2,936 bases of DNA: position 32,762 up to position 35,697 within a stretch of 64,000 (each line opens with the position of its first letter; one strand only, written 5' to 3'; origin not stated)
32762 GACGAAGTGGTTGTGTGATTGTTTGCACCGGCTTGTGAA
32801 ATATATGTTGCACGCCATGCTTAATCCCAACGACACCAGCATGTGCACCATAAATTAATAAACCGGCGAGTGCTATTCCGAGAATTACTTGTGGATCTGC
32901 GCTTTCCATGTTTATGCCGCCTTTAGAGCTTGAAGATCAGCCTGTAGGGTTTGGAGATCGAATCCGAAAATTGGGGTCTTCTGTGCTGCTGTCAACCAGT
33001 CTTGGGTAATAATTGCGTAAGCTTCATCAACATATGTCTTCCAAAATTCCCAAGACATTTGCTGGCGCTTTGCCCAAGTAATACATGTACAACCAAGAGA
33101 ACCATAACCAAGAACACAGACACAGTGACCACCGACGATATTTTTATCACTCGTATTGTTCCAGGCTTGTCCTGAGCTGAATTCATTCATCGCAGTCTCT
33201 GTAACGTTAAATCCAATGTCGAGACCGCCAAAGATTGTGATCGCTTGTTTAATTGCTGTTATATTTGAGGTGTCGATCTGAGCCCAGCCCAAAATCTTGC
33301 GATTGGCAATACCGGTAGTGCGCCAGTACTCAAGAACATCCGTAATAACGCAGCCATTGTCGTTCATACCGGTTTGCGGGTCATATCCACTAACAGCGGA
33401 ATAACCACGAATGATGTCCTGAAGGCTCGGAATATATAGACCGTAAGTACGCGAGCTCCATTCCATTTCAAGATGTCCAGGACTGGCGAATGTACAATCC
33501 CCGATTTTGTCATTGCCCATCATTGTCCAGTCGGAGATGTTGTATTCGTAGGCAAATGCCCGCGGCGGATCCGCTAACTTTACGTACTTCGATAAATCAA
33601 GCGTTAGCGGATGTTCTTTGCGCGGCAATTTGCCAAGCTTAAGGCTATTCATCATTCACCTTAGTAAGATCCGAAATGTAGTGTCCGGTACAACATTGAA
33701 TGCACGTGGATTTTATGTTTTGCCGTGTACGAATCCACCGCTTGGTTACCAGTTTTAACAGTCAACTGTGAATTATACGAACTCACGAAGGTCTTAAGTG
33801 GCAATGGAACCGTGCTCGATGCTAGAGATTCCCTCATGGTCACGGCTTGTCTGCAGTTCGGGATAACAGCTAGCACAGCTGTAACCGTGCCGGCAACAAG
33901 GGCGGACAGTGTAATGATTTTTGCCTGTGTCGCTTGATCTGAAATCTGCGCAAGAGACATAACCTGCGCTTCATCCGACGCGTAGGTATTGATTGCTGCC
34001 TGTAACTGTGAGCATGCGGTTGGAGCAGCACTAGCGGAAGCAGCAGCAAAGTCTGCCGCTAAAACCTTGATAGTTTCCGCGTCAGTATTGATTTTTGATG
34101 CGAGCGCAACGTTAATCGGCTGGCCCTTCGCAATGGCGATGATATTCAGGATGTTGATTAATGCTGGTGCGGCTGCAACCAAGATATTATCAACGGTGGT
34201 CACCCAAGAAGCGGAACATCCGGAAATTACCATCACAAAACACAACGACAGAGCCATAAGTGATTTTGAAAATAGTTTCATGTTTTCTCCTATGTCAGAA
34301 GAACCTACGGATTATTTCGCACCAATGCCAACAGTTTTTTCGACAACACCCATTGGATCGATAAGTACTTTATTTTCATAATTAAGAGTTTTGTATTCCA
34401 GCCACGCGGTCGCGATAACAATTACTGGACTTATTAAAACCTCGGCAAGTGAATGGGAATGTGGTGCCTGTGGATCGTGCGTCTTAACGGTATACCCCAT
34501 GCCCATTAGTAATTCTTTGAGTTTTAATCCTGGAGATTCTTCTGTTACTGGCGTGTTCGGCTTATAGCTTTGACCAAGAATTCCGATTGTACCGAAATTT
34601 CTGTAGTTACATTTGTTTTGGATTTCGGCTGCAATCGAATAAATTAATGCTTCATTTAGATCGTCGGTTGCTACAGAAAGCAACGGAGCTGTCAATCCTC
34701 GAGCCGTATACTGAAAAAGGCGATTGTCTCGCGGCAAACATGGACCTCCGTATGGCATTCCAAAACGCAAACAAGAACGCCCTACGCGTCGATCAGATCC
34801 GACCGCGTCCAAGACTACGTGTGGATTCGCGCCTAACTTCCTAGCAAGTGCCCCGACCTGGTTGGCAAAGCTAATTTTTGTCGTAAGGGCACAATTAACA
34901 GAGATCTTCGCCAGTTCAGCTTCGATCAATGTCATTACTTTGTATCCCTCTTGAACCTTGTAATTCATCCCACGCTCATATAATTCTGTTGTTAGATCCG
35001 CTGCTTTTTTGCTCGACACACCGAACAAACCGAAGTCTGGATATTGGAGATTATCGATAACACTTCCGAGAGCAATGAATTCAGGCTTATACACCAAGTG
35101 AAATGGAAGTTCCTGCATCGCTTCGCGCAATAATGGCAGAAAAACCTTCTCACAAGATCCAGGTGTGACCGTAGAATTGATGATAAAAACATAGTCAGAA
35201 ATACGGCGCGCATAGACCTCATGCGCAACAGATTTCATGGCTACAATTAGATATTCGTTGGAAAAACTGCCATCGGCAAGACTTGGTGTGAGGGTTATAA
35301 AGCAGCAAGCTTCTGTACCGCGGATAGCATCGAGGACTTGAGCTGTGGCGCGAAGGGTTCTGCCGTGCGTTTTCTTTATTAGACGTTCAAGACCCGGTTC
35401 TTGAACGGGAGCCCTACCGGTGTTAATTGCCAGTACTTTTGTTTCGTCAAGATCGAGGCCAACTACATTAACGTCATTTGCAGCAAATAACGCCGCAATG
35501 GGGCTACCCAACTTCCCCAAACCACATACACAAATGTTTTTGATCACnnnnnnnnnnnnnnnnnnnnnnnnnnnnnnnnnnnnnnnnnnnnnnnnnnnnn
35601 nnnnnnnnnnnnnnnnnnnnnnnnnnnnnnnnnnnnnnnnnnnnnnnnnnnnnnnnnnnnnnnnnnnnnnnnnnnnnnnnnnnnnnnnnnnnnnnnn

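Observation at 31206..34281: Lysis-plus cassette: M15 endolysin followed by secreted FN3 protein, papain-like cysteine peptidase and lipoprotein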

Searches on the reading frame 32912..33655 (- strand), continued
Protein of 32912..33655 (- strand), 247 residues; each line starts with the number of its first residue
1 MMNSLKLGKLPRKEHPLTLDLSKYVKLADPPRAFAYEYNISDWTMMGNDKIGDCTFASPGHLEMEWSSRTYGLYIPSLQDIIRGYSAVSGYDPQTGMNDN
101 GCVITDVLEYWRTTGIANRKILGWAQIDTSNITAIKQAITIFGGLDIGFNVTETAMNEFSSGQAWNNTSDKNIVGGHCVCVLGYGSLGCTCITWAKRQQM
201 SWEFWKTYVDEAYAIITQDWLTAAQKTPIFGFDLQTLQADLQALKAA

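Call 84: find_encoding_contigs(protein=P0279, flank=6000, max_places=2)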
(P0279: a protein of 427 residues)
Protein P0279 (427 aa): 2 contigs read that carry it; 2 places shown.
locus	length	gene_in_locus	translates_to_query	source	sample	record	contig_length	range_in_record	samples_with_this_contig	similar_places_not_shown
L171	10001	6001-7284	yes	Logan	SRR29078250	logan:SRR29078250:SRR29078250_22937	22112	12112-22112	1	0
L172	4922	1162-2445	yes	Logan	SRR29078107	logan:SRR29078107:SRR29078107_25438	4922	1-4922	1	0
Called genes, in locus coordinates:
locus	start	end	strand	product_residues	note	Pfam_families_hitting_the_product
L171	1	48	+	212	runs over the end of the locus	PF09343:DUF2460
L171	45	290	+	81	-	-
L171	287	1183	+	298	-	PF09931:Phage_phiJL001_Gp84_N, PF09356:Phage_BR0599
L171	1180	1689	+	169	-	-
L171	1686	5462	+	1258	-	PF13550:Phage-tail_3, PF23666:Rcc01698_C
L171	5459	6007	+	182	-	PF14301:DUF4376 (weak)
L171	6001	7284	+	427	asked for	PF16754:Pesticin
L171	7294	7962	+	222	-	-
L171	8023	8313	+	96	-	-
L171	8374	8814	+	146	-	-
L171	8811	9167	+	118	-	-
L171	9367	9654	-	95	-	-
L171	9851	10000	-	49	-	?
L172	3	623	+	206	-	?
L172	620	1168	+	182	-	PF14301:DUF4376 (weak)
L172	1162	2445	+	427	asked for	PF16754:Pesticin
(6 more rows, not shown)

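Call 88: search_protein_families(library=pfam, alignment_id=A1, max_evalue=0.1)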
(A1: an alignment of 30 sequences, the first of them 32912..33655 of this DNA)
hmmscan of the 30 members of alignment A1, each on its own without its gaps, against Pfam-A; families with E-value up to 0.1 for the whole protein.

A. member 1, window:32912-33655:- (247 aa): 1 family
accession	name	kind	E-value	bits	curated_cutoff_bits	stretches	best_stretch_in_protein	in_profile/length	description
PF00112.29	Peptidase_C1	-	0.011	16.2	20.7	1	119-190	111-180/220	Papain family cysteine protease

B. families by the number of members that match (of 30 scanned): 4 families
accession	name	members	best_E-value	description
PF00112.29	Peptidase_C1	2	0.011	Papain family cysteine protease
PF08570.15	DUF1761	1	0.029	Protein of unknown function (DUF1761)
PF14449.11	PT-TG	1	0.033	Pre-toxin TG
PF00133.28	tRNA-synt_1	1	0.084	tRNA synthetases class I (I, L, M and V)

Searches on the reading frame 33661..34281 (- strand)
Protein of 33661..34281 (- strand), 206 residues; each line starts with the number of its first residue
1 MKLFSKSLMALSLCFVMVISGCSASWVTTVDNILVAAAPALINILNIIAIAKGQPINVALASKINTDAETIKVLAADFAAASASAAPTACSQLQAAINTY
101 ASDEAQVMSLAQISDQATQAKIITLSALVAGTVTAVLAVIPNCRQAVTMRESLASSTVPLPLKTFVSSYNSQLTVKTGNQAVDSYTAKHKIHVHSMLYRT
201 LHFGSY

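Call 4: search_protein_families(library=pfam, proteins=[window:33661-34281:-], max_evalue=0.1)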
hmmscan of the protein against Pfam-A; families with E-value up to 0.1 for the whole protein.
window:33661-34281:- (206 aa): 1 family
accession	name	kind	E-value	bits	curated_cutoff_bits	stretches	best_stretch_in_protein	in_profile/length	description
PF00091.31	Tubulin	-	0.03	15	33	1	59-186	45-178/190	Tubulin/FtsZ family, GTPase domain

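Call 5: search_protein_families(library=phrogs, proteins=[window:33661-34281:-], max_evalue=0.01)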
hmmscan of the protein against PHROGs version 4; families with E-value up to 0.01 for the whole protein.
window:33661-34281:- (206 aa): 0 families

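Call 18: search_protein_families(library=ncbifam, proteins=[window:33661-34281:-], max_evalue=0.1)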
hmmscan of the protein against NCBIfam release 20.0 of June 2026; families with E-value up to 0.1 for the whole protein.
window:33661-34281:- (206 aa): 0 families

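Call 28: search_protein_families(library=padloc, proteins=[window:33661-34281:-], max_evalue=0.01)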
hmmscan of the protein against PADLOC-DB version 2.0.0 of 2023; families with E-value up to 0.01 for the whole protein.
window:33661-34281:- (206 aa): 0 families

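Call 50: find_homologous_proteins(query=window:33661-34281:-, max_evalue=0.001)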
Query window:33661-34281:- (206 aa): 102 proteins with E <= 0.001 among 2196 candidates.
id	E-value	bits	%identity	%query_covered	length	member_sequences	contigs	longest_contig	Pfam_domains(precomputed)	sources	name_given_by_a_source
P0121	1.6e-119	414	100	100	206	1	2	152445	-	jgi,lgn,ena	-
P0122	2.6e-80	286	74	97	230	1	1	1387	-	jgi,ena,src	-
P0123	4.1e-79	282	70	97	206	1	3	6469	-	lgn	-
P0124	2.1e-77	277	67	99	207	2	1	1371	-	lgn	-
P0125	1.1e-75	271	68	99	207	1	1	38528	-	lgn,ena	-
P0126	6.6e-75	269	71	91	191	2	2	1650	-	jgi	-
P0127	1.1e-74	268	65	99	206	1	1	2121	-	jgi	jgi:hypothetical protein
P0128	1.1e-74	268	67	97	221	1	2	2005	-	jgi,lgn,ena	-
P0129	1.7e-73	264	67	99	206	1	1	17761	-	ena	-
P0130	8.3e-73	262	63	99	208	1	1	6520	-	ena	-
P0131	1.4e-72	261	64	99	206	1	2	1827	-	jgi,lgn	-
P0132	1.7e-72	261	65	98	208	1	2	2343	-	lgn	-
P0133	7.6e-71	256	65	91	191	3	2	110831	-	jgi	jgi:hypothetical protein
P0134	1.2e-70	255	61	99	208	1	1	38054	-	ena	-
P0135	1.9e-70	254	67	92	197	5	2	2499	-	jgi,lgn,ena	jgi:hypothetical protein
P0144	5.8e-65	236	58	98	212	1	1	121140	-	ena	-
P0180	5.8e-49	184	50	97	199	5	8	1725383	-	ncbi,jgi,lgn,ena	ncbi:MAG: hypothetical protein WCA97_03465 [Terriglobales bacterium]|jgi:hypothetical protein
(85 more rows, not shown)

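Call 54: find_encoding_contigs(protein=P0180, flank=7000, max_places=2)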
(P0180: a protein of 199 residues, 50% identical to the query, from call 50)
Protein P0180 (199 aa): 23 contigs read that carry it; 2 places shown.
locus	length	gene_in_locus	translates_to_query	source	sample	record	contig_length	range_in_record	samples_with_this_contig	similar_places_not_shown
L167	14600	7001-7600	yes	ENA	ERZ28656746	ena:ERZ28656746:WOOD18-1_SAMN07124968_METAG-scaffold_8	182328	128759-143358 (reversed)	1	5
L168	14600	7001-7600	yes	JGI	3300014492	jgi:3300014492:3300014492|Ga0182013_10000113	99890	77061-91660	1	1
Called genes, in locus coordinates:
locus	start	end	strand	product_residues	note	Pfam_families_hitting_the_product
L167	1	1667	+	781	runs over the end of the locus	-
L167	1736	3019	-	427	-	PF00364:Biotin_lipoyl, PF25917:BSH_RND (weak), PF25919:BSH_CusB (weak), PF25997:BSH_YhbJ (faint), PF02817:E3_binding, PF00198:2-oxoacid_dh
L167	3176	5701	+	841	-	-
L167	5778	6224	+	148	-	PF08291:Peptidase_M15_3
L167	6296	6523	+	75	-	-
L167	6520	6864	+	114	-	-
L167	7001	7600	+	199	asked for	-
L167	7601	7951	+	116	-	-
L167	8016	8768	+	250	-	PF00112:Peptidase_C1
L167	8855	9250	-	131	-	PF01638:HxlR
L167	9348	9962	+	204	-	PF00881:Nitroreductase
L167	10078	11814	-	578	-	PF00749:tRNA-synt_1c, PF03950:tRNA-synt_1c_C, PF20974:tRNA-synt_1c_C2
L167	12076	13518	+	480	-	PF01694:Rhomboid, PF24575:TPR_Slam (faint), PF25063:ARM_TT21_C (weak), PF07719:TPR_2 (faint), PF13432:TPR_16 (weak), PF14559:TPR_19 (weak), PF13432:TPR_16 (weak), PF13414:TPR_11 (weak), +7 more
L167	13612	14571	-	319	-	PF08379:Bact_transglu_N, PF01841:Transglut_core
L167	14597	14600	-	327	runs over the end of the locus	PF04168:Alpha-E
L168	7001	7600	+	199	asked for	-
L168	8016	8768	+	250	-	PF00112:Peptidase_C1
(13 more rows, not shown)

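Call 55: find_encoding_contigs(protein=P0144, flank=7000, max_places=1)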
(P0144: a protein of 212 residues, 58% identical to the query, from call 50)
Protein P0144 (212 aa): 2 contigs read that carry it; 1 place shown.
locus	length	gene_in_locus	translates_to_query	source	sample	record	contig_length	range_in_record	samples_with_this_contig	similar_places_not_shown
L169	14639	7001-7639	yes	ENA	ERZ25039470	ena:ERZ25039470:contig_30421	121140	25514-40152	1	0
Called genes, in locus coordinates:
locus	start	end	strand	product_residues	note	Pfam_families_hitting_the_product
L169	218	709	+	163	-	-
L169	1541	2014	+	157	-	-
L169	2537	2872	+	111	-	-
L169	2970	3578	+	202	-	PF00300:His_Phos_1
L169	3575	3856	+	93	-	-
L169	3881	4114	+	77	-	-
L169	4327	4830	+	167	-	-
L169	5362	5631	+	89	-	-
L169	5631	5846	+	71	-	-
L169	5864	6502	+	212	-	-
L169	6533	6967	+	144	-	PF13392:HNH_3 (weak), PF00847:AP2 (weak)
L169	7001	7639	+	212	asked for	-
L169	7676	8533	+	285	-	PF00112:Peptidase_C1 (faint)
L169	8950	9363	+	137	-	-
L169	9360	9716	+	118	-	-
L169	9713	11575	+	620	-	PF04860:Phage_portal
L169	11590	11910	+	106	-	-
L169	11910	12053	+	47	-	-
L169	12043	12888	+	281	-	PF13365:Trypsin_2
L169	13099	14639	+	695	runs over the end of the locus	PF04586:Peptidase_S78 (weak)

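Call 57: predict_structure(alignment_id=A4)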
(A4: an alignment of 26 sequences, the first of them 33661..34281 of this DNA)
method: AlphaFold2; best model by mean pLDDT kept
length: 206 residues; sequences in the alignment: 26
mean_pLDDT: 84.4   pTM: 0.76
mean pLDDT of the five models: 84.4, 84.3, 80.8, 79.6, 78.7
residues with pLDDT >= 90: 107; 70-90: 57; 50-70: 35; < 50: 7
segments of 3 or more residues with pLDDT < 50: 20-22
pLDDT, mean of each block of 10 residues (from residue 1): 63 61 72 92 98 97 97 91 84 94 95 95 94 84 67 64 90 97 96 74 58
secondary structure, 60 per line:
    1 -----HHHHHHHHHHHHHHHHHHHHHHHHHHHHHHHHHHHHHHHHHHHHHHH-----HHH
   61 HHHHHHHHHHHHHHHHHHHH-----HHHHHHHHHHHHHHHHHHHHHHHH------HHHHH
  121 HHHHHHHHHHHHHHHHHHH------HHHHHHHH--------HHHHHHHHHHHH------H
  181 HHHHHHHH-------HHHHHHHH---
elements in order: H6-52 H58-80 H86-109 H116-139 H146-153 H162-173 H180-188 H196-203

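Call 61: fold_search(model_id=the predicted structure, library=pdb)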
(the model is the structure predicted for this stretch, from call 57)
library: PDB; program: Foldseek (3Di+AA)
matches with E <= 10: 87; with E <= 0.001: 0
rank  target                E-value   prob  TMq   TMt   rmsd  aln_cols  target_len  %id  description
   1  4ary_B                1.0e+00  0.30  0.23  0.11   9.4       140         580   11  Lepidopteran-specific toxin Cry1Ac in complex with receptor specificity determinant GalNAc (released 2013-05-15)
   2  4arx_D                1.4e+00  0.25  0.23  0.11   9.3       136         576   11  Lepidoptera-specific toxin Cry1Ac from Bacillus thuringiensis ssp. kurstaki HD-73 (released 2013-05-15)
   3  4arx_A                1.4e+00  0.25  0.23  0.11   9.3       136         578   11  Lepidoptera-specific toxin Cry1Ac from Bacillus thuringiensis ssp. kurstaki HD-73 (released 2013-05-15)
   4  4arx_B                1.8e+00  0.20  0.23  0.11   9.4       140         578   11  Lepidoptera-specific toxin Cry1Ac from Bacillus thuringiensis ssp. kurstaki HD-73 (released 2013-05-15)
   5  6wpc_A                1.9e+00  0.18  0.25  0.12  10.2       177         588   10  Crystal structure of Bacillus thuringiensis Cry1A.2 tryptic core variant (released 2021-03-17)
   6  4arx_C                2.2e+00  0.16  0.22  0.11   9.6       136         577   11  Lepidoptera-specific toxin Cry1Ac from Bacillus thuringiensis ssp. kurstaki HD-73 (released 2013-05-15)
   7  1ciy                  2.3e+00  0.13  0.23  0.11  10.5       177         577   10  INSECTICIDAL TOXIN: STRUCTURE AND CHANNEL FORMATION (released 1997-01-27)
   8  1i5p                  2.4e+00  0.08  0.20  0.10  12.7       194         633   13  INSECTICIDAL CRYSTAL PROTEIN CRY2AA (released 2001-05-16)
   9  6z0c_B                2.4e+00  0.07  0.21  0.21  19.3       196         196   11  Structure of in silico modelled artificial Maquette-3 protein (released 2021-03-17)
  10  8d9o                  2.4e+00  0.06  0.16  0.17  22.9       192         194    9  De Novo Photosynthetic Reaction Center Protein in Apo-State (released 2022-09-28)
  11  7zjr                  2.5e+00  0.25  0.36  0.29  21.1       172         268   15  X-ray structure of the periplasmic region of PilJ from P. aeruginosa (released 2022-04-27)
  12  4w8j                  2.5e+00  0.10  0.22  0.08  11.4       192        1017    9  Structure of the full-length insecticidal protein Cry1Ac reveals intriguing details of toxin packaging into in vivo form (released 2014-09-17)
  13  7vg4_E                2.8e+00  0.09  0.22  0.23  11.5       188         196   12  10,5-methenyltetrahydrofolate cyclohydrolase from Methylobacterium extorquens AM1 strain (released 2022-07-06)
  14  6z0c_C                2.9e+00  0.33  0.39  0.40  12.2       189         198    9  Structure of in silico modelled artificial Maquette-3 protein (released 2021-03-17)
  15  6z0c_A                3.0e+00  0.28  0.41  0.42  16.1       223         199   10  Structure of in silico modelled artificial Maquette-3 protein (released 2021-03-17)
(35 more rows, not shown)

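Call 83: search_protein_families(library=pfam, proteins=[L167:7601-7951:+, L167:6520-6864:+, L167:6296-6523:+], max_evalue=0.05)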
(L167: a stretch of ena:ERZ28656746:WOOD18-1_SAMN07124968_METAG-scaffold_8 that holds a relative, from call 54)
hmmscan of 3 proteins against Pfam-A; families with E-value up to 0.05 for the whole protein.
L167:7601-7951:+ (116 aa): 1 family
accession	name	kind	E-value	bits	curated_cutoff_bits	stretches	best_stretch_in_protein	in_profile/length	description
PF18370.7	RGI_lyase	-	0.0082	16.9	27.8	1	25-99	15-84/86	Rhamnogalacturonan I lyases beta-sheet domain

L167:6520-6864:+ (114 aa): 0 families

L167:6296-6523:+ (75 aa): 0 families

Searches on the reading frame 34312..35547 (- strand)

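Call 4: search_protein_families(library=pfam, proteins=[window:34312-35547:-], max_evalue=0.1)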
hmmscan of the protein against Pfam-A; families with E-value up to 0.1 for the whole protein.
window:34312-35547:- (411 aa): 7 families
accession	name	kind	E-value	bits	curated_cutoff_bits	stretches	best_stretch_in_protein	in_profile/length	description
PF03721.20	UDPG_MGDP_dh_N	-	5.8e-30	104.7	27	1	4-188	2-186/187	UDP-glucose/GDP-mannose dehydrogenase family, NAD binding domain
PF00984.24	UDPG_MGDP_dh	-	7.4e-21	74.5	25.4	1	209-291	2-86/94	UDP-glucose/GDP-mannose dehydrogenase family, central domain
PF03720.21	UDPG_MGDP_dh_C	-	4.8e-12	46.6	30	1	322-402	1-101/103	UDP-glucose/GDP-mannose dehydrogenase family, UDP binding domain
PF02254.24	TrkA_N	-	0.00022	22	23.8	1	5-41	1-37/116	TrkA-N domain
PF02737.24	3HCDH_N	-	0.0019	18.6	22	1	5-76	2-68/180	3-hydroxyacyl-CoA dehydrogenase, NAD binding domain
PF09754.15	PAC2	-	0.049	13.9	25.8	1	226-327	85-170/215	PAC2 family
PF03446.21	NAD_binding_2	-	0.076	13.5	21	0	4-42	1-39/161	NAD binding domain of 6-phosphogluconate dehydrogenase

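Call 5: search_protein_families(library=phrogs, proteins=[window:34312-35547:-], max_evalue=0.01)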
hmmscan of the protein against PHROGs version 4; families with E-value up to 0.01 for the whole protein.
window:34312-35547:- (411 aa): 1 family
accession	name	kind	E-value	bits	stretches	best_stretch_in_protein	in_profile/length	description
phrog_9148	-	other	1.1e-66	226.4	1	4-389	2-377/382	UDP-glucose dehydrogenase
